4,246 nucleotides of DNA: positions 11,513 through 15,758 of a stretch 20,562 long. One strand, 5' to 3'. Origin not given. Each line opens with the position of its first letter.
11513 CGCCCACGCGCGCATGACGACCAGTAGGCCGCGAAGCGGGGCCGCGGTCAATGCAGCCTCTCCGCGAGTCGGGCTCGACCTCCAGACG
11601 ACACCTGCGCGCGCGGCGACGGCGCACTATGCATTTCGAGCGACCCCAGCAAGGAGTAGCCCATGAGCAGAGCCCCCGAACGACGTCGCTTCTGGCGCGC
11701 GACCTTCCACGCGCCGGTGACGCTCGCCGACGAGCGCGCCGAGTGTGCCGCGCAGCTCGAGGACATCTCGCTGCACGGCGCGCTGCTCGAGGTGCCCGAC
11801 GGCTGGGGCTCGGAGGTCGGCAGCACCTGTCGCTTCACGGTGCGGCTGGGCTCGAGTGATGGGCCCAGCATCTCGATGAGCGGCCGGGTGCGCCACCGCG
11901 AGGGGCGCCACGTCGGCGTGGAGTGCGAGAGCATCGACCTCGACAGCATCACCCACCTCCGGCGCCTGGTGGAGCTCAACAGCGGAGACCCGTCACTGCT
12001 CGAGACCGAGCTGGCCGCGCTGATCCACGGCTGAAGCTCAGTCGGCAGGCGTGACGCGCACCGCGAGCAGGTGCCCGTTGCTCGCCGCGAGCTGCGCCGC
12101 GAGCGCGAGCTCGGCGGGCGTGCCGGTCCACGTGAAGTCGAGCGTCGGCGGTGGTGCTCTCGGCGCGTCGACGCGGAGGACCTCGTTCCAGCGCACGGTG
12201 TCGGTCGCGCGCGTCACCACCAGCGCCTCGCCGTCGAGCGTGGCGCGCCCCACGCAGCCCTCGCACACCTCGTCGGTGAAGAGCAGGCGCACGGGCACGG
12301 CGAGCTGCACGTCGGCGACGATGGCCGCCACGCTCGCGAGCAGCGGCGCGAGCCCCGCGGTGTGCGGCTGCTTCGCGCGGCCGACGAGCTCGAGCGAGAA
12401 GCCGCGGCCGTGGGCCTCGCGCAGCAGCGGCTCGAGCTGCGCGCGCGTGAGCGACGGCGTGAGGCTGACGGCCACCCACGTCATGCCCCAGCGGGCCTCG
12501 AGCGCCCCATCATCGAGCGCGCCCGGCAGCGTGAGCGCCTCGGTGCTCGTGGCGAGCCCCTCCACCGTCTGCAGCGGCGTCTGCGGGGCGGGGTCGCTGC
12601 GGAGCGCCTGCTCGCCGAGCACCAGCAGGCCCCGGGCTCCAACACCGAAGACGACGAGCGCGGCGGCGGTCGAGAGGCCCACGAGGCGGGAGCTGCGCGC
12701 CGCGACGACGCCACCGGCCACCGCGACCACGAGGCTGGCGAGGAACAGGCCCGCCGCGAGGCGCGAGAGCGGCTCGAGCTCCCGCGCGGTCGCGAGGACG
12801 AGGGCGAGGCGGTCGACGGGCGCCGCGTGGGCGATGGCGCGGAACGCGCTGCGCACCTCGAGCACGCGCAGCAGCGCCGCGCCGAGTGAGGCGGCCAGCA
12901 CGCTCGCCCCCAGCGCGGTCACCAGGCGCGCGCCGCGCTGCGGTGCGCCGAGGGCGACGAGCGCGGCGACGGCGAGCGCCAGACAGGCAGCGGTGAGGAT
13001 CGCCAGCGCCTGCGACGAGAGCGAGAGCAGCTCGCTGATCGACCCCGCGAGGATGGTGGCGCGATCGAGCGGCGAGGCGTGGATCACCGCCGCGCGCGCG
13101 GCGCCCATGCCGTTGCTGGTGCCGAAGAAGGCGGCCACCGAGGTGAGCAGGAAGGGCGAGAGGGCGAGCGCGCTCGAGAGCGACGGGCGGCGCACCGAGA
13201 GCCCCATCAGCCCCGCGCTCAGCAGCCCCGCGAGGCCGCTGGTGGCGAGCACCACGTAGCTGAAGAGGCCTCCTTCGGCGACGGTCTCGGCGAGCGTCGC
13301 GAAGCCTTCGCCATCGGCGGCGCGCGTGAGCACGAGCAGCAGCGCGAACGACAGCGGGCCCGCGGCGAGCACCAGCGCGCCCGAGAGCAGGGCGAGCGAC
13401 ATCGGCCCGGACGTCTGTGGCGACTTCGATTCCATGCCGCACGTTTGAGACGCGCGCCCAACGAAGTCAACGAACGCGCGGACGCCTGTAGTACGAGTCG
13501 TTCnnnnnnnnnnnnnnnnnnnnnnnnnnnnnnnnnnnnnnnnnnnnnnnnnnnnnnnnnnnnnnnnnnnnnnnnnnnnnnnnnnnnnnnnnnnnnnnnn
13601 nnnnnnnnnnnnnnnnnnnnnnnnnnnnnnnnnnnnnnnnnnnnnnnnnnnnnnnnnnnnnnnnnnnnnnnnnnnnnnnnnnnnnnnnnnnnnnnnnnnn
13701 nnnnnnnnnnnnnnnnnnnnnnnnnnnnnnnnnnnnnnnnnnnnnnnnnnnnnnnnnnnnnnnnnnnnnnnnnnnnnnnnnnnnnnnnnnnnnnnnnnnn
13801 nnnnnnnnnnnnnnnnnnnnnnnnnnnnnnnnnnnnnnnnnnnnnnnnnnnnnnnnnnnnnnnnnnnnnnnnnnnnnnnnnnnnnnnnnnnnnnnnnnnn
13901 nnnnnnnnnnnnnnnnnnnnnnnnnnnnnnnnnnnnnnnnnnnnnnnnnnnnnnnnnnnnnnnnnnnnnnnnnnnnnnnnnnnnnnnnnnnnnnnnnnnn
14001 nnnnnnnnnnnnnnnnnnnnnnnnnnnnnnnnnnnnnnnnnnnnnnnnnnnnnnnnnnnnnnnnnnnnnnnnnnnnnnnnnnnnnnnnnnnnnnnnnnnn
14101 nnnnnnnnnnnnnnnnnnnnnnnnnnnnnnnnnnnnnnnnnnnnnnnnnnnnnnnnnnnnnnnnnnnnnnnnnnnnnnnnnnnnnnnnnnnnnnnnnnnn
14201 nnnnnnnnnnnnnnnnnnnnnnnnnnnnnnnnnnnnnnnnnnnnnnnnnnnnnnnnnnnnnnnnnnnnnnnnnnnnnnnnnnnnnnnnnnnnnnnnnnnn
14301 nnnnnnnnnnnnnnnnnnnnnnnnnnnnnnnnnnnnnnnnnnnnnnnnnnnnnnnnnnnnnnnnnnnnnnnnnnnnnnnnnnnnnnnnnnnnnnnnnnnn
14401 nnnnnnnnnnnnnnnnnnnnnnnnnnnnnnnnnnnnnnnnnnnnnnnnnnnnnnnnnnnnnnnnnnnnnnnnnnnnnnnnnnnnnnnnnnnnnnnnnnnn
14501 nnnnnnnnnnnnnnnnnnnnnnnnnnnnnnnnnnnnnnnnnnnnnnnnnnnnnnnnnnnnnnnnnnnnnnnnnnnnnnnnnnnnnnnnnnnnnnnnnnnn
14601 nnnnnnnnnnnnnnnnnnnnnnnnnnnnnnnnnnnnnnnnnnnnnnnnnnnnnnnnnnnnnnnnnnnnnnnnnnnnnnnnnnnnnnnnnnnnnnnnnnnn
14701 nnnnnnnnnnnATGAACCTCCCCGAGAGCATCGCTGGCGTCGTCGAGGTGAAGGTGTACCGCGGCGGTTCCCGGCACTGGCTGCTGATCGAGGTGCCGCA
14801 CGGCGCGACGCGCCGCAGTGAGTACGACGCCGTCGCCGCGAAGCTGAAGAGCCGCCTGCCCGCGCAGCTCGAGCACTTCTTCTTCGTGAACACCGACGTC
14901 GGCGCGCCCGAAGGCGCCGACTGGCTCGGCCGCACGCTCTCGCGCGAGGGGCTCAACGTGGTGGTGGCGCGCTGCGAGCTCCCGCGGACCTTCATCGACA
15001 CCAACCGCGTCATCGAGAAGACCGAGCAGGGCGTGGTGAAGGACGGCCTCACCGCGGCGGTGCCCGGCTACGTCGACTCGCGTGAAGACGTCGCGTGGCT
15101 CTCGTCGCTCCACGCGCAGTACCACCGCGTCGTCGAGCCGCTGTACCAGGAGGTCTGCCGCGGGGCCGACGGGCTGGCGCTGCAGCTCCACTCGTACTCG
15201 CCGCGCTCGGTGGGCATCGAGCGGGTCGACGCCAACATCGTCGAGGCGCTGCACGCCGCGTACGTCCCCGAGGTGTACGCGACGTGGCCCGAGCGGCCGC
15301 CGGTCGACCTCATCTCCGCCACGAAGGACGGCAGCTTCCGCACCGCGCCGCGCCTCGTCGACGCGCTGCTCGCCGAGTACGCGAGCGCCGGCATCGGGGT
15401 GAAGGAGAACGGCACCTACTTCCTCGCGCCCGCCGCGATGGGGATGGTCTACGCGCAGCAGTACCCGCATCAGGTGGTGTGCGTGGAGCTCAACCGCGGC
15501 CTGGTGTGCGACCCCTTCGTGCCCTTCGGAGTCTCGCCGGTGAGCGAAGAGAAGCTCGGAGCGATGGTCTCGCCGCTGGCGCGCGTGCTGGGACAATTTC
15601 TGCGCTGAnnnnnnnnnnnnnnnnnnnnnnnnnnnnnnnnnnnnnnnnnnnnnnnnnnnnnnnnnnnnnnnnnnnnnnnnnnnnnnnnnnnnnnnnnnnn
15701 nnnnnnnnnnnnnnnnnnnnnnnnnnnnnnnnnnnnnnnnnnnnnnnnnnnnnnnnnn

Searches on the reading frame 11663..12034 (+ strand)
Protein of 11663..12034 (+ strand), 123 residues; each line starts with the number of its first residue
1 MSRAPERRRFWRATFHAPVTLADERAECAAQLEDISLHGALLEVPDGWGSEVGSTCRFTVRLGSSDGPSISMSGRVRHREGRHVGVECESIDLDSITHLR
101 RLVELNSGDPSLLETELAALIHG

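Call 79: search_protein_families(library=pfam, proteins=[window:11663-12034:+], max_evalue=0.01)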
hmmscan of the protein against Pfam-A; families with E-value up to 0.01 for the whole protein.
window:11663-12034:+ (123 aa): 1 family
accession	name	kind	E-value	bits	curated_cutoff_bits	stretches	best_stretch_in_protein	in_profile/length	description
PF07238.19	PilZ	-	2e-17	63.9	22.5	1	6-104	1-101/102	PilZ domain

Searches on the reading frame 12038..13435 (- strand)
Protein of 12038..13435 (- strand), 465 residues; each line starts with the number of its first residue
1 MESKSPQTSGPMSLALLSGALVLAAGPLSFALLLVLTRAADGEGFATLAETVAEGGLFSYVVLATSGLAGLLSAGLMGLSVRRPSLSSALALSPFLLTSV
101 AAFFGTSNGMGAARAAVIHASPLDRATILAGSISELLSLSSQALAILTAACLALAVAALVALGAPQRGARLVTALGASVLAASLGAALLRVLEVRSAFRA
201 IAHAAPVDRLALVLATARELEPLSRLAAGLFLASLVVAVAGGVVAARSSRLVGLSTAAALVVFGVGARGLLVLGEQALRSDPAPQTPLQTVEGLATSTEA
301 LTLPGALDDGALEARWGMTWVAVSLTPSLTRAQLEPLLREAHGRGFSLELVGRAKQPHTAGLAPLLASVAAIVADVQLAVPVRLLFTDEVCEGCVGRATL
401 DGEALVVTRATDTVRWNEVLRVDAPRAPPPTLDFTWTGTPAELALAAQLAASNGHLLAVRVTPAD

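Call 8: search_protein_families(library=ncbifam, proteins=[window:12038-13435:-], max_evalue=0.01)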
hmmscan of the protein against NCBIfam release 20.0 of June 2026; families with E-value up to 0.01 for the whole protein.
window:12038-13435:- (465 aa): 0 families

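Call 79: search_protein_families(library=pfam, proteins=[window:12038-13402:-], max_evalue=0.01)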
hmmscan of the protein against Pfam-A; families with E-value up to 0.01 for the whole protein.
window:12038-13402:- (454 aa): 0 families

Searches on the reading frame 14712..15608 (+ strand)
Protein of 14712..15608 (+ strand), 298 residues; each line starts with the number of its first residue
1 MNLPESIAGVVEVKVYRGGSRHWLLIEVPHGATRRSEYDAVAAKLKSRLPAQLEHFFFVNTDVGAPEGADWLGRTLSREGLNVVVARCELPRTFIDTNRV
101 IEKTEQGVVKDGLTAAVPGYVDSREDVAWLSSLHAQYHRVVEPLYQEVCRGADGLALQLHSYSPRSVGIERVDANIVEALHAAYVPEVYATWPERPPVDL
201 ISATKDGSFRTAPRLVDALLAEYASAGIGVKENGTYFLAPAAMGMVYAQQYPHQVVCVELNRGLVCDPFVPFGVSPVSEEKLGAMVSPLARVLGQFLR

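Call 6: search_protein_families(library=pfam, proteins=[window:14712-15608:+], max_evalue=0.01)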
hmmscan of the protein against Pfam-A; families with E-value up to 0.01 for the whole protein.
window:14712-15608:+ (298 aa): 1 family
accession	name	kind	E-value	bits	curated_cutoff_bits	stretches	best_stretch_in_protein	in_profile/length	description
PF05013.17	FGase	-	7.2e-09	36.5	28.9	1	68-264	32-217/219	N-formylglutamate amidohydrolase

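Call 8: search_protein_families(library=ncbifam, proteins=[window:14712-15608:+], max_evalue=0.01)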
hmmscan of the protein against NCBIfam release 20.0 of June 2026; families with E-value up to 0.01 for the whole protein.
window:14712-15608:+ (298 aa): 0 families

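Call 16: search_solved_structures(query=window:14712-15608:+, max_evalue=0.1)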
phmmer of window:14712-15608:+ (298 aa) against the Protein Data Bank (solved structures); distinct sequences matched with E-value up to 0.1: 0.
